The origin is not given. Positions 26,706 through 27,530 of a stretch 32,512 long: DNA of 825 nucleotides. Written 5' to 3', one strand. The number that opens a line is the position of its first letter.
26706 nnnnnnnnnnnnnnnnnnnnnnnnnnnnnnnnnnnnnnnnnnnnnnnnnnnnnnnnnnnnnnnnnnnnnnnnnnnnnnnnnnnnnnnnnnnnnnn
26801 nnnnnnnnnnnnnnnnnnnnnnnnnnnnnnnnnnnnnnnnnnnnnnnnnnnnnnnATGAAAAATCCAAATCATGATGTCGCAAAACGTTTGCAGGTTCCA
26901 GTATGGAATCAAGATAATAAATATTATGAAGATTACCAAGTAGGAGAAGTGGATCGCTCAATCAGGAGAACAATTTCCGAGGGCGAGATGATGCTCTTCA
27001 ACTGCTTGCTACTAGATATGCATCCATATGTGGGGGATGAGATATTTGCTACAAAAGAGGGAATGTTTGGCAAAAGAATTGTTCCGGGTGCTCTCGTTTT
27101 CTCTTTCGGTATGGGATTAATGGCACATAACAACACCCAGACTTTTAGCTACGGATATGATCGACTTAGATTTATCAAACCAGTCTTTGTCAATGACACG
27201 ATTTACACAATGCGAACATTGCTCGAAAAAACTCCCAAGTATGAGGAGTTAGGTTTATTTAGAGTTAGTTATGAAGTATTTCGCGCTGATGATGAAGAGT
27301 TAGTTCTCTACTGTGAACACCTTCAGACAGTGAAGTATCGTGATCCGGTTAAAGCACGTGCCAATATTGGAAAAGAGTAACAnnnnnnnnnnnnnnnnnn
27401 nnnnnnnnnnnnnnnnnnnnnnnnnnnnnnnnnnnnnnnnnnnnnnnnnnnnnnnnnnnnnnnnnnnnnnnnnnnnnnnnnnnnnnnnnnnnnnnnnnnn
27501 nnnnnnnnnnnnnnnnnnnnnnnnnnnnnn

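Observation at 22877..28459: CoA-transferase plus two MaoC hot-dog proteins plus a cytoplasmic SBP-fold protein interleaved with lactonase, mutarotase and sugar dehydrogenase: a possible CoA-dependent branch of aldonate/deoxy-sugar catabolism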

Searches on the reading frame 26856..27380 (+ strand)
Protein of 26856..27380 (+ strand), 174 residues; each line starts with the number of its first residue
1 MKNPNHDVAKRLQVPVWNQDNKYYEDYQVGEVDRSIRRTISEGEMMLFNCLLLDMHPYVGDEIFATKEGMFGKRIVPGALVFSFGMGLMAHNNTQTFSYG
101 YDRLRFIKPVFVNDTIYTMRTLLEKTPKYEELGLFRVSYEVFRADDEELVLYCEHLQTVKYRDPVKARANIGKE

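Call 4: search_protein_families(library=pfam, proteins=[window:26856-27380:+], max_evalue=0.01)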
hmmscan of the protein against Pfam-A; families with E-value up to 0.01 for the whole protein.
window:26856-27380:+ (174 aa): 1 family
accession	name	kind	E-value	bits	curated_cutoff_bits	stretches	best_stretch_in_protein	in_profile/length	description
PF01575.25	MaoC_dehydratas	-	1e-12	48.2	27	1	31-128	9-107/123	MaoC like domain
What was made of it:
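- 26856..27380 (+): MaoC2, a hot-dog paralogue with the motif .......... The canonical His is replaced by Val. It overlaps the transferase gene by 1 nt. Pfam scores 48 bits (call 4).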

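Call 5: search_protein_families(library=ncbifam, proteins=[window:26856-27380:+], max_evalue=0.01)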
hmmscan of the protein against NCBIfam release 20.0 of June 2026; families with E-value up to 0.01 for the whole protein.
window:26856-27380:+ (174 aa): 3 families
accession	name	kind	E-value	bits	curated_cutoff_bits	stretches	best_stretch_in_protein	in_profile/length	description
TIGR02278.1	PaaN-DH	equivalog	1e-16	60.4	562.8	1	21-152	522-656/664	phenylacetic acid degradation bifunctional protein PaaZ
NF038241.1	RipB_Ich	equivalog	4.4e-07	30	340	1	21-126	21-128/175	(R)-specific enoyl-CoA hydratase RipB/Ich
NF006045.0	PRK08190.1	subfamily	0.00023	20.1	282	1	20-132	7-118/467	bifunctional enoyl-CoA hydratase/phosphate acetyltransferase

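Call 17: search_solved_structures(query=window:26856-27380:+, max_evalue=0.01)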
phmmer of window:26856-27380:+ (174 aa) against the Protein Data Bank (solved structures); distinct sequences matched with E-value up to 0.01: 5.
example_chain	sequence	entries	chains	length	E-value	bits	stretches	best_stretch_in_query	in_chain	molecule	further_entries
4ffu_A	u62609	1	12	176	5.6e-20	75.2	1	18-160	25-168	oxidase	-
8hgn_A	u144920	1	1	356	1.2e-13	54.7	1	24-136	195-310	Beta-methylmalyl-CoA dehydratase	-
1q6w_A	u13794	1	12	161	3.3e-13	53.2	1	21-152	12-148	monoamine oxidase regulatory protein, putative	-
6jql_A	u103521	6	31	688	3.5e-12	49.9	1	21-149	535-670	Bifunctional protein PaaZ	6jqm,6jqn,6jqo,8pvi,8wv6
4e3e_A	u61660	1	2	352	1.9e-11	47.5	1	21-137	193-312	MaoC domain protein dehydratase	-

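Call 42: find_homologous_proteins(query=window:26856-27380:+)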
Query window:26856-27380:+ (174 aa): 1789 proteins with E <= 0.001 among 1797 candidates; the best 120 are listed.
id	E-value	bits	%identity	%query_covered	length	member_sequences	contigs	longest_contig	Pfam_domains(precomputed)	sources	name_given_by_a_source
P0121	2.1e-110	384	97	100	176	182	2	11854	PF01575.26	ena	-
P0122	1.9e-91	323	83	97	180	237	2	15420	PF01575.26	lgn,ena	-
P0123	1.9e-90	319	83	97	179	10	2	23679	PF01575.26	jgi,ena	-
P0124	3.1e-89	315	78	99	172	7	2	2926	PF01575.26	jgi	jgi:acyl dehydratase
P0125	6.2e-89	314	81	97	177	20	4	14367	PF01575.26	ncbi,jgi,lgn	jgi:acyl dehydratase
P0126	8.2e-89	314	83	97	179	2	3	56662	PF01575.26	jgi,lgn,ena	jgi:acyl dehydratase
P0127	2.3e-88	313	81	98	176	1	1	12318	PF01575.26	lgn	-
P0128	2.8e-88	312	80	97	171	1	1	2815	PF01575.26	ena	-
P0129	3.6e-88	312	78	99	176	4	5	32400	PF01575.26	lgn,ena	-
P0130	9.7e-88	311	79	97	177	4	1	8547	PF01575.26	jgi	-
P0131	1.3e-87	310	79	97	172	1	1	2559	PF01575.26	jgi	jgi:acyl dehydratase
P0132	1.8e-87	310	80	97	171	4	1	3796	PF01575.26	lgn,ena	-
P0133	3.6e-87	309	80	99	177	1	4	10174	PF01575.26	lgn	-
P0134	5.8e-87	308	80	97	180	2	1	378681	PF01575.26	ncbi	-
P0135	9.1e-87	307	79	95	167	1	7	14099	PF01575.26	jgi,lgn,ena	-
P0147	1.5e-85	303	76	100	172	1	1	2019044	PF01575.26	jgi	jgi:acyl dehydratase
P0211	4.6e-73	263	66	99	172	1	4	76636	PF01575.26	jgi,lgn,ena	jgi:acyl dehydratase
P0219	8.2e-73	262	69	94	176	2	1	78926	PF01575.26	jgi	jgi:acyl dehydratase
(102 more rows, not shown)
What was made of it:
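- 26856..27380 (+): It is 65-85% identical across phyla (call 42).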

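Call 43: find_encoding_contigs(protein=P0147, flank=10000, max_places=1)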
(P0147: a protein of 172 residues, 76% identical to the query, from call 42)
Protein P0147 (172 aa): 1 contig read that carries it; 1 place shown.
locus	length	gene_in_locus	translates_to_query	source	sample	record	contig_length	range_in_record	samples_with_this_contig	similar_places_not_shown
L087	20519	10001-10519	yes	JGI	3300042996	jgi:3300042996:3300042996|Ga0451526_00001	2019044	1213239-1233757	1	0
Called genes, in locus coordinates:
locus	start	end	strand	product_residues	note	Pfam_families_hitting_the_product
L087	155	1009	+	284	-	PF01557:FAA_hydrolase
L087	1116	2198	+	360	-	PF00356:LacI, PF00532:Peripla_BP_1, PF13407:Peripla_BP_4, PF13377:Peripla_BP_3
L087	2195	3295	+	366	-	PF02746:MR_MLE_N (weak), PF13378:MR_MLE_C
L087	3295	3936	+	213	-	PF03737:RraA-like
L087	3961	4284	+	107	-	PF05336:rhaM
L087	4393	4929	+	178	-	PF02746:MR_MLE_N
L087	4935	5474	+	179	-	PF13378:MR_MLE_C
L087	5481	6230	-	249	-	PF00392:GntR, PF07729:FCD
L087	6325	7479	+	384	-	PF13416:SBP_bac_8 (weak)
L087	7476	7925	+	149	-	PF01575:MaoC_dehydratas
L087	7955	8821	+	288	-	PF04909:Amidohydro_2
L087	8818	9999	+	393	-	PF02515:CoA_transf_3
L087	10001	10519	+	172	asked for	PF01575:MaoC_dehydratas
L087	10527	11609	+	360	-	PF01408:GFO_IDH_MocA, PF02894:GFO_IDH_MocA_C, PF22725:GFO_IDH_MocA_C3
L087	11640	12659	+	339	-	PF00356:LacI, PF00532:Peripla_BP_1, PF13407:Peripla_BP_4, PF13377:Peripla_BP_3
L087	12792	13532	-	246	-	PF00106:adh_short, PF23441:SDR (weak), PF01370:Epimerase (faint), PF08659:KR, PF13561:adh_short_C2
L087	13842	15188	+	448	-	PF01547:SBP_bac_1, PF13416:SBP_bac_8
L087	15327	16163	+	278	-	PF00528:BPD_transp_1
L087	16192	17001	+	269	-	PF00528:BPD_transp_1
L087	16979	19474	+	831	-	PF14498:Glyco_hyd_65N_2, PF22124:Glyco_hydro_95_cat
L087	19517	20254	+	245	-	PF00392:GntR, PF07729:FCD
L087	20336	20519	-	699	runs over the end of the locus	PF02065:Melibiase (weak)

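Call 44: find_encoding_contigs(protein=P0211, flank=10000, max_places=1)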
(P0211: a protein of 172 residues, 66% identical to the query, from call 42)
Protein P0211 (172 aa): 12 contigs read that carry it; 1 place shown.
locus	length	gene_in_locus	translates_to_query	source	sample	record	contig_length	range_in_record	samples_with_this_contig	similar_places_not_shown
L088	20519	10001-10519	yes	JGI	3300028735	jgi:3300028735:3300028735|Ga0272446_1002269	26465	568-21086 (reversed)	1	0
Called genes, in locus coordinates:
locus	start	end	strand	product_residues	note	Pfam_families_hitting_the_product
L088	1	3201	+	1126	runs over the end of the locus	PF13620:CarboxypepD_reg, PF13715:CarbopepD_reg_2 (weak), PF25183:OMP_b-brl_4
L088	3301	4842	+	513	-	PF13414:TPR_11, PF13432:TPR_16, PF14559:TPR_19, PF13424:TPR_12, PF14559:TPR_19, PF13432:TPR_16, PF00515:TPR_1, PF07719:TPR_2, +30 more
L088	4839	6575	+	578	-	PF01839:FG-GAP (faint), PF13517:FG-GAP_3, PF07593:UnbV_ASPIC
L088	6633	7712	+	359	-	PF01408:GFO_IDH_MocA, PF22725:GFO_IDH_MocA_C3, PF02894:GFO_IDH_MocA_C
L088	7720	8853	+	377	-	PF01547:SBP_bac_1, PF13416:SBP_bac_8 (weak)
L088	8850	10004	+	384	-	PF02515:CoA_transf_3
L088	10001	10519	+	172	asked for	PF01575:MaoC_dehydratas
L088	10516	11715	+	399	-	PF01547:SBP_bac_1, PF13416:SBP_bac_8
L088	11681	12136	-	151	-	PF01575:MaoC_dehydratas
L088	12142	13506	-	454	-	PF01120:Alpha_L_fucos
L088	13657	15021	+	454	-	-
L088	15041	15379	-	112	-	-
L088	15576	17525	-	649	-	PF02638:GHL10 (weak), PF14871:GHL6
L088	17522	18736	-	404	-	PF05559:DUF763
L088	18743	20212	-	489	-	PF20695:UbiD_N, PF01977:UbiD, PF20696:UbiD_C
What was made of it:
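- GH95 lies nearby in L087 and GH29 in L088 (calls 43, 44).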

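Call 45: find_encoding_contigs(protein=P0219, flank=10000, max_places=1)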
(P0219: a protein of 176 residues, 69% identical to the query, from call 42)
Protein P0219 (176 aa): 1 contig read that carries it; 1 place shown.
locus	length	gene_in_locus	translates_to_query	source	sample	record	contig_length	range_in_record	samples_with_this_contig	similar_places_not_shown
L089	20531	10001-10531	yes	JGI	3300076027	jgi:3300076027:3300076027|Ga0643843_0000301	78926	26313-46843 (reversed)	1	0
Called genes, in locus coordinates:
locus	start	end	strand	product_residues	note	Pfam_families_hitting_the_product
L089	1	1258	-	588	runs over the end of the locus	PF01839:FG-GAP (faint), PF13517:FG-GAP_3, PF07593:UnbV_ASPIC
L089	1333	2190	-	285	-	PF01557:FAA_hydrolase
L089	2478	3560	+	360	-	PF01408:GFO_IDH_MocA, PF22725:GFO_IDH_MocA_C3, PF02894:GFO_IDH_MocA_C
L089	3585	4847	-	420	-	PF13378:MR_MLE_C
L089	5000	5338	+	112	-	PF05336:rhaM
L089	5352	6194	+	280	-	PF04909:Amidohydro_2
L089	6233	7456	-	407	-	PF02515:CoA_transf_3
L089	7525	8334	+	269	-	PF09339:HTH_IclR, PF01614:IclR_C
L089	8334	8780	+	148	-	PF01575:MaoC_dehydratas, PF13452:FAS1_DH_region (weak)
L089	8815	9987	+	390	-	PF01547:SBP_bac_1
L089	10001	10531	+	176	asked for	PF01575:MaoC_dehydratas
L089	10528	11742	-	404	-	PF04295:GD_AH_second, PF20629:GD_AH_C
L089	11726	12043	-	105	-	-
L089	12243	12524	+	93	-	-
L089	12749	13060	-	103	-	PF00578:AhpC-TSA, PF08534:Redoxin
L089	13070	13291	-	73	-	PF00578:AhpC-TSA (weak)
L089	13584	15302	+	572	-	PF00501:AMP-binding, PF23562:AMP-binding_C_3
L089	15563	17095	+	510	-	PF00089:Trypsin, PF13365:Trypsin_2, PF00595:PDZ (weak), PF13180:PDZ_2, PF17820:PDZ_6, PF13180:PDZ_2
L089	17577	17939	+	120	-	PF01914:MarC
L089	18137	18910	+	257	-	PF05690:ThiG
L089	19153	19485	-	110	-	-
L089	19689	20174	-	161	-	PF04977:DivIC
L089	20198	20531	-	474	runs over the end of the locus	PF02878:PGM_PMM_I, PF02879:PGM_PMM_II, PF02880:PGM_PMM_III, PF00408:PGM_PMM_IV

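Call 56: find_related_loci(query=A4, collection=metagenome_contigs, flank=10000)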
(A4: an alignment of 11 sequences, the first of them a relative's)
Query A4 (172 aa) in metagenome_contigs; peptide patterns used: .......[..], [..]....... (x = any residue, [..] = any of these).
600 stretches matched a pattern (row limit reached: there are more); 562 encode a relative of the query (tblastn E <= 1e-3); the best 80 are kept; 80 distinct loci.
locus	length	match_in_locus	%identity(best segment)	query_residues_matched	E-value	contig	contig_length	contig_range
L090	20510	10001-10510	87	1-170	3e-102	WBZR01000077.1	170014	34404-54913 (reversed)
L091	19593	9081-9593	87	2-172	3e-101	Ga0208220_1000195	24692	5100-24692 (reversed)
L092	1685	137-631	88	1-165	2e-107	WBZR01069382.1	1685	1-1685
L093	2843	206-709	86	2-169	1e-103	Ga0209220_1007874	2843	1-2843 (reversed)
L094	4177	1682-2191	84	2-171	3e-101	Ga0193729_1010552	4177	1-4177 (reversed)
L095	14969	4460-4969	84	2-171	3e-100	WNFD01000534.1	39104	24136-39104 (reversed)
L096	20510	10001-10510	84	2-171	3e-100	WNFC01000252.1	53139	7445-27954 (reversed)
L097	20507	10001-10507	84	2-170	9e-100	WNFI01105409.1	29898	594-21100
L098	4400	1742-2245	84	2-169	4e-100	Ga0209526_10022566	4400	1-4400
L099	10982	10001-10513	82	2-172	2e-99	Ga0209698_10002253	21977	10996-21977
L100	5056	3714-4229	81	1-172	3e-99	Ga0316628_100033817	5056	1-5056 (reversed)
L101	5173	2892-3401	84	2-171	4e-99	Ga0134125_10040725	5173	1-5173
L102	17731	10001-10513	82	2-172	5e-99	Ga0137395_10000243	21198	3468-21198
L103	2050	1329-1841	83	2-172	3e-104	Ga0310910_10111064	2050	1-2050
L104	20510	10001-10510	84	2-171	5e-99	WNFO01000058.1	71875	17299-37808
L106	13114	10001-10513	82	2-172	7e-99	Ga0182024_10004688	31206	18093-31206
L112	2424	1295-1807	82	2-172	1e-101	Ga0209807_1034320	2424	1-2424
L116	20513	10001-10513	81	2-172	6e-98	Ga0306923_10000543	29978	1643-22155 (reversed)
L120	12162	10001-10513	83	2-172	5e-98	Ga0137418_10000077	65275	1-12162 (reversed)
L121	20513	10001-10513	81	2-172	1e-97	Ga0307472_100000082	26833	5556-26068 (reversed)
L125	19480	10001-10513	81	2-172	8e-98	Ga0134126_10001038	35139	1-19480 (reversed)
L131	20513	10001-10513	81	2-172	2e-97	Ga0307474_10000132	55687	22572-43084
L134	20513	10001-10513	81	2-172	2e-97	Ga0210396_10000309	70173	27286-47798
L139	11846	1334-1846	81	2-172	2e-97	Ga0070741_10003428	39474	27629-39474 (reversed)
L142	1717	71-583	81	2-172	7e-103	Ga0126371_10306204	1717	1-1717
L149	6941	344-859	78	1-172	7e-97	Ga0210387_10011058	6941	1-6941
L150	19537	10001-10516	80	1-172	8e-97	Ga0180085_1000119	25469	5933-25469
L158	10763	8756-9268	81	2-172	2e-96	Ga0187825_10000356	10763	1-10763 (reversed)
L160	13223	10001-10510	81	2-171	3e-96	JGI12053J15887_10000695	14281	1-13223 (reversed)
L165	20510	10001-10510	81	2-171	3e-96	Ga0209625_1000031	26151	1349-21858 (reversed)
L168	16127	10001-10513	81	2-172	6e-96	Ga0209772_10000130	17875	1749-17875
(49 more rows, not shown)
